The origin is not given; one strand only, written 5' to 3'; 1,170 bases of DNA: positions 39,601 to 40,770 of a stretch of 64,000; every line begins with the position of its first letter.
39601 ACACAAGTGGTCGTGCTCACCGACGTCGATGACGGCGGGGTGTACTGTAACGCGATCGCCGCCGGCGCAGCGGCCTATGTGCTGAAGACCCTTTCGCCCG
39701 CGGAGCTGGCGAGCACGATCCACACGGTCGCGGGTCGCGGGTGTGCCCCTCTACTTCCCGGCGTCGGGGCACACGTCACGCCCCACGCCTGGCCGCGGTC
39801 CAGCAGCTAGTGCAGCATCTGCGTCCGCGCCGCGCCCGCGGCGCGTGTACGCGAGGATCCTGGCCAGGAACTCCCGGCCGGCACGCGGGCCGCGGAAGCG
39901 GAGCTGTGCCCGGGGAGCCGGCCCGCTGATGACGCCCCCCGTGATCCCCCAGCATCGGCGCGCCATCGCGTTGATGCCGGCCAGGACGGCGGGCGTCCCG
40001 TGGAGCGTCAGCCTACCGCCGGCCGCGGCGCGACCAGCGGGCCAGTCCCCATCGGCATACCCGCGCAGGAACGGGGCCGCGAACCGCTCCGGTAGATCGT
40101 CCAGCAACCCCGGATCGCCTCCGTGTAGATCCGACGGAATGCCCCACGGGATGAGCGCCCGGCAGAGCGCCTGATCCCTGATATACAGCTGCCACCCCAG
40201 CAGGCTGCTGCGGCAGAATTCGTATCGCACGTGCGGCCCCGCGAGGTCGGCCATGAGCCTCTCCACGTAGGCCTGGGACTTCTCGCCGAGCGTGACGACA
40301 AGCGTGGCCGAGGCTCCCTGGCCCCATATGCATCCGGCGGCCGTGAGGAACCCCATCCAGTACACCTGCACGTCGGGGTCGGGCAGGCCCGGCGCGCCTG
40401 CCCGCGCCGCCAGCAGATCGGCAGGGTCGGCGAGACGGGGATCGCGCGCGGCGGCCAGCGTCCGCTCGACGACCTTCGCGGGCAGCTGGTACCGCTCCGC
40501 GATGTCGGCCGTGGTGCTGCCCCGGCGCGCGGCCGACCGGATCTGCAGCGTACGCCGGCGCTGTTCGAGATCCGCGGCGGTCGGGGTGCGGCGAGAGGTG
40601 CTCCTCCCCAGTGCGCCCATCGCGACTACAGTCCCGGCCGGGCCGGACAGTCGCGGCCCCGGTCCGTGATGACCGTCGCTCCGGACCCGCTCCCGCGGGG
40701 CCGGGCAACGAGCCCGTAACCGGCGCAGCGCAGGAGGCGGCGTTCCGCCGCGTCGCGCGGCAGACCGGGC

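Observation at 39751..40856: Two-gene cassette: small winged-helix ORF plus an HTH-fused, half-degenerate double-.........-like protein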

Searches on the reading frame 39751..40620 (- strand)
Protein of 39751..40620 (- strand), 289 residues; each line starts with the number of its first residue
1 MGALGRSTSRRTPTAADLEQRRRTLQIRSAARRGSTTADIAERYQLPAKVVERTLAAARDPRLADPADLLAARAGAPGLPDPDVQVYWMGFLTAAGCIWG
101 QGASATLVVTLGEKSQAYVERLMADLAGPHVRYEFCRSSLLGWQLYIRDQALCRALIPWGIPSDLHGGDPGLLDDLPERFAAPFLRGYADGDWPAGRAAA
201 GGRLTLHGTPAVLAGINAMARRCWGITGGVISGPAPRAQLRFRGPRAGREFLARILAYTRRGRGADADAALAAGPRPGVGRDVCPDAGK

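Call 7: search_protein_families(library=pfam, proteins=[window:39751-40620:-], max_evalue=1)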
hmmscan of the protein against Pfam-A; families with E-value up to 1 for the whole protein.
window:39751-40620:- (289 aa): 0 families

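Call 9: search_protein_families(library=ncbifam, proteins=[window:39751-40620:-], max_evalue=1)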
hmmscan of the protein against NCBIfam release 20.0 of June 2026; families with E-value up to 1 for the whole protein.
window:39751-40620:- (289 aa): 0 families

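Call 10: search_protein_families(library=phrogs, proteins=[window:39751-40620:-], max_evalue=1)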
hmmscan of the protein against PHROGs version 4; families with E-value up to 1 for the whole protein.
window:39751-40620:- (289 aa): 3 families
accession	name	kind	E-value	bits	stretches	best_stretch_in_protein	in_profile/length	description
phrog_4645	-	DNA, RNA and nucleotide metabolism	6.4e-08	33.1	1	86-192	110-217/308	endonuclease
phrog_836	-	transcription regulation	0.016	16.3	1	9-62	71-124/133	late transcriptional activator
phrog_645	-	DNA, RNA and nucleotide metabolism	0.029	15.5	1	9-74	14-78/196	Rnase E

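Call 11: search_solved_structures(query=window:39751-40620:-, max_evalue=10, show_alignments=3)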
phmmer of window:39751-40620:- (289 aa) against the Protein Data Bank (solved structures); distinct sequences matched with E-value up to 10: 0.

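Call 12: find_homologous_proteins(query=window:39751-40620:-, max_evalue=0.001)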
Query window:39751-40620:- (289 aa): 61 proteins with E <= 0.001 among 8000 candidates.
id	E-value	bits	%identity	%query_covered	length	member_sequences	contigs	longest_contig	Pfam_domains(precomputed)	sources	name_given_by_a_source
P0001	7.4e-187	638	100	100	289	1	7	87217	-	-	-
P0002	2.8e-105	370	64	92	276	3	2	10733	-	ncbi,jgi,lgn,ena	jgi:hypothetical protein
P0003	1.3e-99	351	64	91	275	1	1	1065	-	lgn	-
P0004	2.5e-98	347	62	91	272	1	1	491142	-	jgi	jgi:hypothetical protein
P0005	5.7e-96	339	61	89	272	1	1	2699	-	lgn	-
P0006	8.7e-96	339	60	91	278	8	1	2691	-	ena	-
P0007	2.2e-95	337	62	91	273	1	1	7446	-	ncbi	-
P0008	1.8e-94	334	61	92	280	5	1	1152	-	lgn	-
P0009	4.3e-94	333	59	89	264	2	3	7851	-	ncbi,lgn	-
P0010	4.3e-93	330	59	92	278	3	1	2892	-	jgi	jgi:hypothetical protein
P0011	7.4e-93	329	59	92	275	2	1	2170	-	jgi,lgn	jgi:hypothetical protein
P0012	2.5e-92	327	57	89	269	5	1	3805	-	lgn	-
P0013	5.9e-91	323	58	89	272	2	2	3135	-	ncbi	-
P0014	7.3e-91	322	59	88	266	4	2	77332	-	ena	-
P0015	1.7e-89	318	57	89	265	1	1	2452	-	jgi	jgi:hypothetical protein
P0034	2.9e-79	284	57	81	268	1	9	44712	-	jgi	jgi:hypothetical protein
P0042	2.9e-76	274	54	85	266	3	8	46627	-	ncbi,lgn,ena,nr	ncbi:MAG TPA: hypothetical protein VFL28_02155 [bacterium]|nr:hypothetical protein [bacterium]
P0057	3.7e-59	218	57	62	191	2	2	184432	-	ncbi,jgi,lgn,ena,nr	ncbi:MAG TPA: hypothetical protein VKV57_10825 [bacterium]|nr:hypothetical protein [bacterium]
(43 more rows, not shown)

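Call 15: search_solved_structures(query=A1, max_evalue=10, show_alignments=3)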
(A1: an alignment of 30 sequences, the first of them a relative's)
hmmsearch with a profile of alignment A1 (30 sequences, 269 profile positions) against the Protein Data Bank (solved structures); distinct sequences matched with E-value up to 10: 5.
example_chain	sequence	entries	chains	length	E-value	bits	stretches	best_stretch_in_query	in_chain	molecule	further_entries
8vd6_A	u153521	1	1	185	5.5e-05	25.4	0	13-50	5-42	CAP REPEAT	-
7vf3_B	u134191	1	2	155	0.26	13.4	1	97-141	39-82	Uteroglobin,PB1m7 peptide,Uteroglobin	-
2ev1_A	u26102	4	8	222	0.32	13.1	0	31-75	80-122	Hypothetical protein Rv1264/MT1302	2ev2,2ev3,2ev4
6xjf_A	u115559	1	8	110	0.68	12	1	16-59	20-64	Transcription factor E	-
6ejm_H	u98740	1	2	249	0.82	11.7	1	74-102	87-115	SINGLE CHAIN FV FRAGMENT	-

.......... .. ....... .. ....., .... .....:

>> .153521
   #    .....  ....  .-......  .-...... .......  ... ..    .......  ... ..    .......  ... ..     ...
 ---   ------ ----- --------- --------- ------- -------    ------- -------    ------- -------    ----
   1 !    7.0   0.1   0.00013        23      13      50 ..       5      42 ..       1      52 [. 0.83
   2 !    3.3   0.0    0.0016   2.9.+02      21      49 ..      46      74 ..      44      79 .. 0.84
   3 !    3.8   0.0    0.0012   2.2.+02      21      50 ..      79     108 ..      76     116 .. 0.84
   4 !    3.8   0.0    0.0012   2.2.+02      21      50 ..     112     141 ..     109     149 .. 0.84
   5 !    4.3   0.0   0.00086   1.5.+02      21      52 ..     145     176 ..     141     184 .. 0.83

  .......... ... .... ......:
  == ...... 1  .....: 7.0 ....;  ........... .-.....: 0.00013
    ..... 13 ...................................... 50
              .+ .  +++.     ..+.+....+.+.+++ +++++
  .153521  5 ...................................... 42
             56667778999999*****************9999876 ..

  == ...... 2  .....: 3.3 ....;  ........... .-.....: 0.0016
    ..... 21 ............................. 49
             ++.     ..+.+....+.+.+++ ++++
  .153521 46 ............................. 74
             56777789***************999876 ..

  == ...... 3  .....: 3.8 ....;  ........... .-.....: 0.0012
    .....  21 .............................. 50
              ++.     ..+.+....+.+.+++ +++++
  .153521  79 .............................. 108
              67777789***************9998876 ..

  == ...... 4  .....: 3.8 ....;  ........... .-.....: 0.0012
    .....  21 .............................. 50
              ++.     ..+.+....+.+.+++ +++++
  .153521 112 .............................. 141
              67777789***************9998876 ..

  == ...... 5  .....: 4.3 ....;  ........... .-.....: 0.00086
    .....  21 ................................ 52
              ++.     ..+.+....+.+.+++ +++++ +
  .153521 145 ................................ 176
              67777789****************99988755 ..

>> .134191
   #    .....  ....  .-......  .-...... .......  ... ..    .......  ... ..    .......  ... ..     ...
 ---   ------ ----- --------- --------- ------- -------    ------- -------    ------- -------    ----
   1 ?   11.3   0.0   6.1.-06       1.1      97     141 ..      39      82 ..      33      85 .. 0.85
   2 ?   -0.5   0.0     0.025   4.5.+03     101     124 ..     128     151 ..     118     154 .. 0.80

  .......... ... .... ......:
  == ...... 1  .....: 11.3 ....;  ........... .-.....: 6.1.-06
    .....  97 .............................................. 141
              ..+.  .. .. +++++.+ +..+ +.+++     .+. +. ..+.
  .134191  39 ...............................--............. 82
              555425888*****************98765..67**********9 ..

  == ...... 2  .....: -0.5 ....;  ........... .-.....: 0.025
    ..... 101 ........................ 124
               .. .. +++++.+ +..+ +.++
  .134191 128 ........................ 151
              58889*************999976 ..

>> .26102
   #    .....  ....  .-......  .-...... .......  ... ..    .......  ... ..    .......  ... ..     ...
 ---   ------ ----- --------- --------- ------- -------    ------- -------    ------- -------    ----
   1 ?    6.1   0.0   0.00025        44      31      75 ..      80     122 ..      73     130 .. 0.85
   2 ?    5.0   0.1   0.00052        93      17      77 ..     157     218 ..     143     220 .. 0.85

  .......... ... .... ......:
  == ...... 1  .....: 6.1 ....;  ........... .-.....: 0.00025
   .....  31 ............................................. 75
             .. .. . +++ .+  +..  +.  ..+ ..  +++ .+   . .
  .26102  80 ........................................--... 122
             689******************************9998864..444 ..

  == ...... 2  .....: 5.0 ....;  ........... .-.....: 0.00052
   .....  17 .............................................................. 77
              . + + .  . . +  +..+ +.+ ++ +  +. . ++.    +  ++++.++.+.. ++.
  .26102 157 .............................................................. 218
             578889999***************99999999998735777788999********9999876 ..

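Call 16: search_protein_families(library=pfam, alignment_id=A1, max_evalue=1)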
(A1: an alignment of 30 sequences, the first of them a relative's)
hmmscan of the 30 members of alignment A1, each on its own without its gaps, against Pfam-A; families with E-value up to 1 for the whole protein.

A. member 1, P0001 (289 aa): 0 families

B. families by the number of members that match (of 30 scanned): 15 families
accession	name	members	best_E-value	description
PF11268.13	DUF3071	8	0.0099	Protein of unknown function (DUF3071)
PF13384.12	HTH_23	5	0.0078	Homeodomain-like domain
PF08281.18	Sigma70_r4_2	4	0.044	Sigma-70, region 4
PF16365.12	EutK_C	3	0.00061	Ethanolamine utilization protein EutK C-terminus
PF04545.22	Sigma70_r4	1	0.0062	Sigma-70, region 4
PF23236.1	WH2_Lhr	1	0.022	Large helicase-related protein, winged-helix domain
PF24407.1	HTH_upst_double_PIN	1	0.028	HTH_upstream_double_PIN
PF16701.10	Ad_Cy_reg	1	0.032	Adenylate cyclase regulatory domain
PF12324.14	HTH_15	1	0.053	Helix-turn-helix domain of alkylmercury lyase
PF14451.12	Ub-Mut7C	1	0.081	Mut7-C ubiquitin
PF03958.22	Secretin_N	1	0.086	Bacterial type II/III secretion system short domain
PF02627.25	CMD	1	0.094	Carboxymuconolactone decarboxylase family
PF13518.12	HTH_28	1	0.095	Helix-turn-helix domain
PF22080.2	Dark_CARD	1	0.18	Dark, CARD domain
PF04539.22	Sigma70_r3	1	0.22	Sigma-70 region 3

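Call 17: search_protein_families(library=phrogs, alignment_id=A1, max_evalue=0.01)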
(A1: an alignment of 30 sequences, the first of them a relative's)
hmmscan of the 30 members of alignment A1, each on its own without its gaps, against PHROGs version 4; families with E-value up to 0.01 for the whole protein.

A. member 1, P0001 (289 aa): 1 family
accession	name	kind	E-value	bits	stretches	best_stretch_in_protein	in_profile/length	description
phrog_4645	-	DNA, RNA and nucleotide metabolism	6.4e-08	33.1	1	86-192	110-217/308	endonuclease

B. families by the number of members that match (of 30 scanned): 1 family
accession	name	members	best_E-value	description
phrog_4645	-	27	3.8e-11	endonuclease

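Call 19: find_encoding_contigs(protein=P0004, flank=6000, max_places=3)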
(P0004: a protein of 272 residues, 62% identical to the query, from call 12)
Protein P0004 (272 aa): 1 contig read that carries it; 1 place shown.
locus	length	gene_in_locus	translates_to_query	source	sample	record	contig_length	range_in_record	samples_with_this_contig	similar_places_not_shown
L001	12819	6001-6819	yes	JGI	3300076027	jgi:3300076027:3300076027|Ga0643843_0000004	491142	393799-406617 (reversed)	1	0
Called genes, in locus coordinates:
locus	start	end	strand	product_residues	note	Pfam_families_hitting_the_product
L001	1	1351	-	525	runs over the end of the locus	PF00389:2-Hacid_dh, PF22629:ACT_AHAS_ss (faint), PF03446:NAD_binding_2 (faint), PF02826:2-Hacid_dh_C, PF19304:PGDH_inter, PF01842:ACT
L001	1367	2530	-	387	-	PF00266:Aminotran_5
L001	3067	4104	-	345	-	PF06723:MreB_Mbl, PF00022:Actin (weak), PF00012:HSP70, PF14450:FtsA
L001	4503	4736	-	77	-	-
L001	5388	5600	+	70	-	-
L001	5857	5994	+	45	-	-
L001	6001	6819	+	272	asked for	-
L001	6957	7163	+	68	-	PF00313:CSD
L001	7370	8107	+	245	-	PF06197:DUF998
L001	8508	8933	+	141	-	-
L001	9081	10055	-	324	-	PF00126:HTH_1, PF03466:LysR_substrate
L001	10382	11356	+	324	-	PF00586:AIRS, PF02769:AIRS_C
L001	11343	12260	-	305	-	PF07934:OGG_N, PF00730:HhH-GPD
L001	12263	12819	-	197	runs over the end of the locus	-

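Call 20: find_encoding_contigs(protein=P0001, flank=6000, max_places=7)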
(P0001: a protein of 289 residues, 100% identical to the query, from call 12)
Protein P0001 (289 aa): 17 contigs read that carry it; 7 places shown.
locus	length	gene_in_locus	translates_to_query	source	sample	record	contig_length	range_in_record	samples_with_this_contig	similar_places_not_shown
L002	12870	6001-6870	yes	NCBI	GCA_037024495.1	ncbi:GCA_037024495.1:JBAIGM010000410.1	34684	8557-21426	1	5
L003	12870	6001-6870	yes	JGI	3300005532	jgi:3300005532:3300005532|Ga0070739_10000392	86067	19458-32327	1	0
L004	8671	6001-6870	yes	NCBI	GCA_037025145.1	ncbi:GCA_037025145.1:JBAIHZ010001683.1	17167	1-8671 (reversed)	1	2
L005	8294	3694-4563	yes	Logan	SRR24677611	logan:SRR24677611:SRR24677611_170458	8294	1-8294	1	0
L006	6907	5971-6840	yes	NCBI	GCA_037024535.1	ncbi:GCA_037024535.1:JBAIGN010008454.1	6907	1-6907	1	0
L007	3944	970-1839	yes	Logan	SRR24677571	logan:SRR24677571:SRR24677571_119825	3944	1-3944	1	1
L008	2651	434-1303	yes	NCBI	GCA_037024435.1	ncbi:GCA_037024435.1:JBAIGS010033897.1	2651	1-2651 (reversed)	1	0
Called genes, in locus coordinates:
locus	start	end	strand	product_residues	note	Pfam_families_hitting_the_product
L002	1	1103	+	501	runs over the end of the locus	PF00749:tRNA-synt_1c, PF19269:Anticodon_2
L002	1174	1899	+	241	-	PF01904:DUF72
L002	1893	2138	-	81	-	-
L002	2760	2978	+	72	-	-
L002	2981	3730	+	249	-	PF09335:VTT_dom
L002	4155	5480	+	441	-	PF00860:Xan_ur_permease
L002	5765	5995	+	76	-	-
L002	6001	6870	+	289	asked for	-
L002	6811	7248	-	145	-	PF00072:Response_reg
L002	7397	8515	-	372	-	PF02163:Peptidase_M50, PF00571:CBS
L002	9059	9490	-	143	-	PF01741:MscL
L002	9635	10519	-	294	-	PF00561:Abhydrolase_1, PF12146:Hydrolase_4, PF12697:Abhydrolase_6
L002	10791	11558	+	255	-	PF01551:Peptidase_M23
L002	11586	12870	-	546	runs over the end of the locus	PF02776:TPP_enzyme_N, PF00205:TPP_enzyme_M, PF02775:TPP_enzyme_C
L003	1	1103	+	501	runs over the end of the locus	PF00749:tRNA-synt_1c, PF19269:Anticodon_2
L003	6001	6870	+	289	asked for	-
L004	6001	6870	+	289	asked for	-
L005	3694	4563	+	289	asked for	-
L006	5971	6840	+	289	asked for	-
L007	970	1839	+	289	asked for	-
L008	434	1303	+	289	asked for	-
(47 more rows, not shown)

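Call 21: predict_structure(alignment_id=A1)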
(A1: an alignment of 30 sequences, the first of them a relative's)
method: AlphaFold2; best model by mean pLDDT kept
length: 289 residues; sequences in the alignment: 30
mean_pLDDT: 82.7   pTM: 0.83
mean pLDDT of the five models: 82.7, 67.3, 66.0, 62.8, 62.5
residues with pLDDT >= 90: 140; 70-90: 99; 50-70: 17; < 50: 33
segments of 3 or more residues with pLDDT < 50: 1-8, 196-200, 262-265, 274-277, 279-282, 286-289
pLDDT, mean of each block of 10 residues (from residue 1): 44 86 92 93 96 84 86 82 93 93 91 83 85 87 91 92 88 92 94 60 84 95 95 87 90 86 49 48 46
secondary structure, 60 per line:
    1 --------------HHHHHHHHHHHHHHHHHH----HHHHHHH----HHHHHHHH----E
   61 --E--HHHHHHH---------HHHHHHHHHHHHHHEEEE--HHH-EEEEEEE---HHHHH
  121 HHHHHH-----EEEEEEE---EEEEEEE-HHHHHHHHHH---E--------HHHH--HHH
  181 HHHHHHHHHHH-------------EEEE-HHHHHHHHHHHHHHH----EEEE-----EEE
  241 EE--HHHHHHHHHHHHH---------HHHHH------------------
elements in order: H15-32 H37-43 H48-55 H66-72 H82-95 E96-99 E106-112 H116-126 E132-138 E142-148 H150-159 H172-175 H178-191 E205-208 H210-224 E229-232 E238-242 H245-257 H267-271

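Call 22: find_encoding_contigs(protein=P0057, flank=5000, max_places=2)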
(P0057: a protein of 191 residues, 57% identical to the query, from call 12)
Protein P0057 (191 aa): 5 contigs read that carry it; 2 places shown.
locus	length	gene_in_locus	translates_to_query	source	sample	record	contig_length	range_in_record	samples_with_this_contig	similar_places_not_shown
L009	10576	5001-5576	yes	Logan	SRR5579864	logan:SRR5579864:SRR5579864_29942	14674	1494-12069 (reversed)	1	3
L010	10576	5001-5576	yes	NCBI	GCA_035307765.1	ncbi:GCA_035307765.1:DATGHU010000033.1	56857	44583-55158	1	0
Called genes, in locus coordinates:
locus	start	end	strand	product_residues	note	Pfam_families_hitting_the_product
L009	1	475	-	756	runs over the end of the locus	PF01315:Ald_Xan_dh_C, PF02738:MoCoBD_1, PF20256:MoCoBD_2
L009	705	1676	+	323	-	PF03816:LytR_cpsA_psr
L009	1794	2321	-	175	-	PF00106:adh_short, PF13561:adh_short_C2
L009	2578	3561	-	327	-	PF01156:IU_nuc_hydro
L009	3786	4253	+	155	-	-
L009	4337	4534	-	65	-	-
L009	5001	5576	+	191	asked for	-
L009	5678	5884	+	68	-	PF00313:CSD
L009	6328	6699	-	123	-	PF01336:tRNA_anti-codon (weak)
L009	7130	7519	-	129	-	-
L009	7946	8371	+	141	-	PF01243:PNPOx_N, PF12900:Pyridox_ox_2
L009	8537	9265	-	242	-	PF14347:DUF4399 (faint)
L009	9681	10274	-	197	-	-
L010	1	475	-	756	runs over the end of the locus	PF01315:Ald_Xan_dh_C, PF02738:MoCoBD_1, PF20256:MoCoBD_2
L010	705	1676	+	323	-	PF03816:LytR_cpsA_psr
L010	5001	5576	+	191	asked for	-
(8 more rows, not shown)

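Call 23: find_encoding_contigs(protein=P0014, flank=5000, max_places=2)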
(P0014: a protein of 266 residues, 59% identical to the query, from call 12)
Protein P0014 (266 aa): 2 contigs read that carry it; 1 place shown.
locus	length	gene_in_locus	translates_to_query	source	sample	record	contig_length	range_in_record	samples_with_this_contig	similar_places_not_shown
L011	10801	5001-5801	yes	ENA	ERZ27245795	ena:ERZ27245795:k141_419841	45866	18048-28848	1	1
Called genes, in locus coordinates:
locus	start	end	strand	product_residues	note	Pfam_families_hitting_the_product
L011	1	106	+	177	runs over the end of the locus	-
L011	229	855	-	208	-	PF02545:Maf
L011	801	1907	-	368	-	PF07885:Ion_trans_2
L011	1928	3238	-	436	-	PF04234:CopC, PF05425:CopD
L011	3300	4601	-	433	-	PF07690:MFS_1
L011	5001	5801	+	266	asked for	-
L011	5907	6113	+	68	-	PF00313:CSD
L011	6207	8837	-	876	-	PF01590:GAF, PF01966:HD, PF13487:HD_5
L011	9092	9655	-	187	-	PF04366:Ysc84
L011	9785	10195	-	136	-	PF01243:PNPOx_N, PF12900:Pyridox_ox_2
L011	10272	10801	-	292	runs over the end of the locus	PF00528:BPD_transp_1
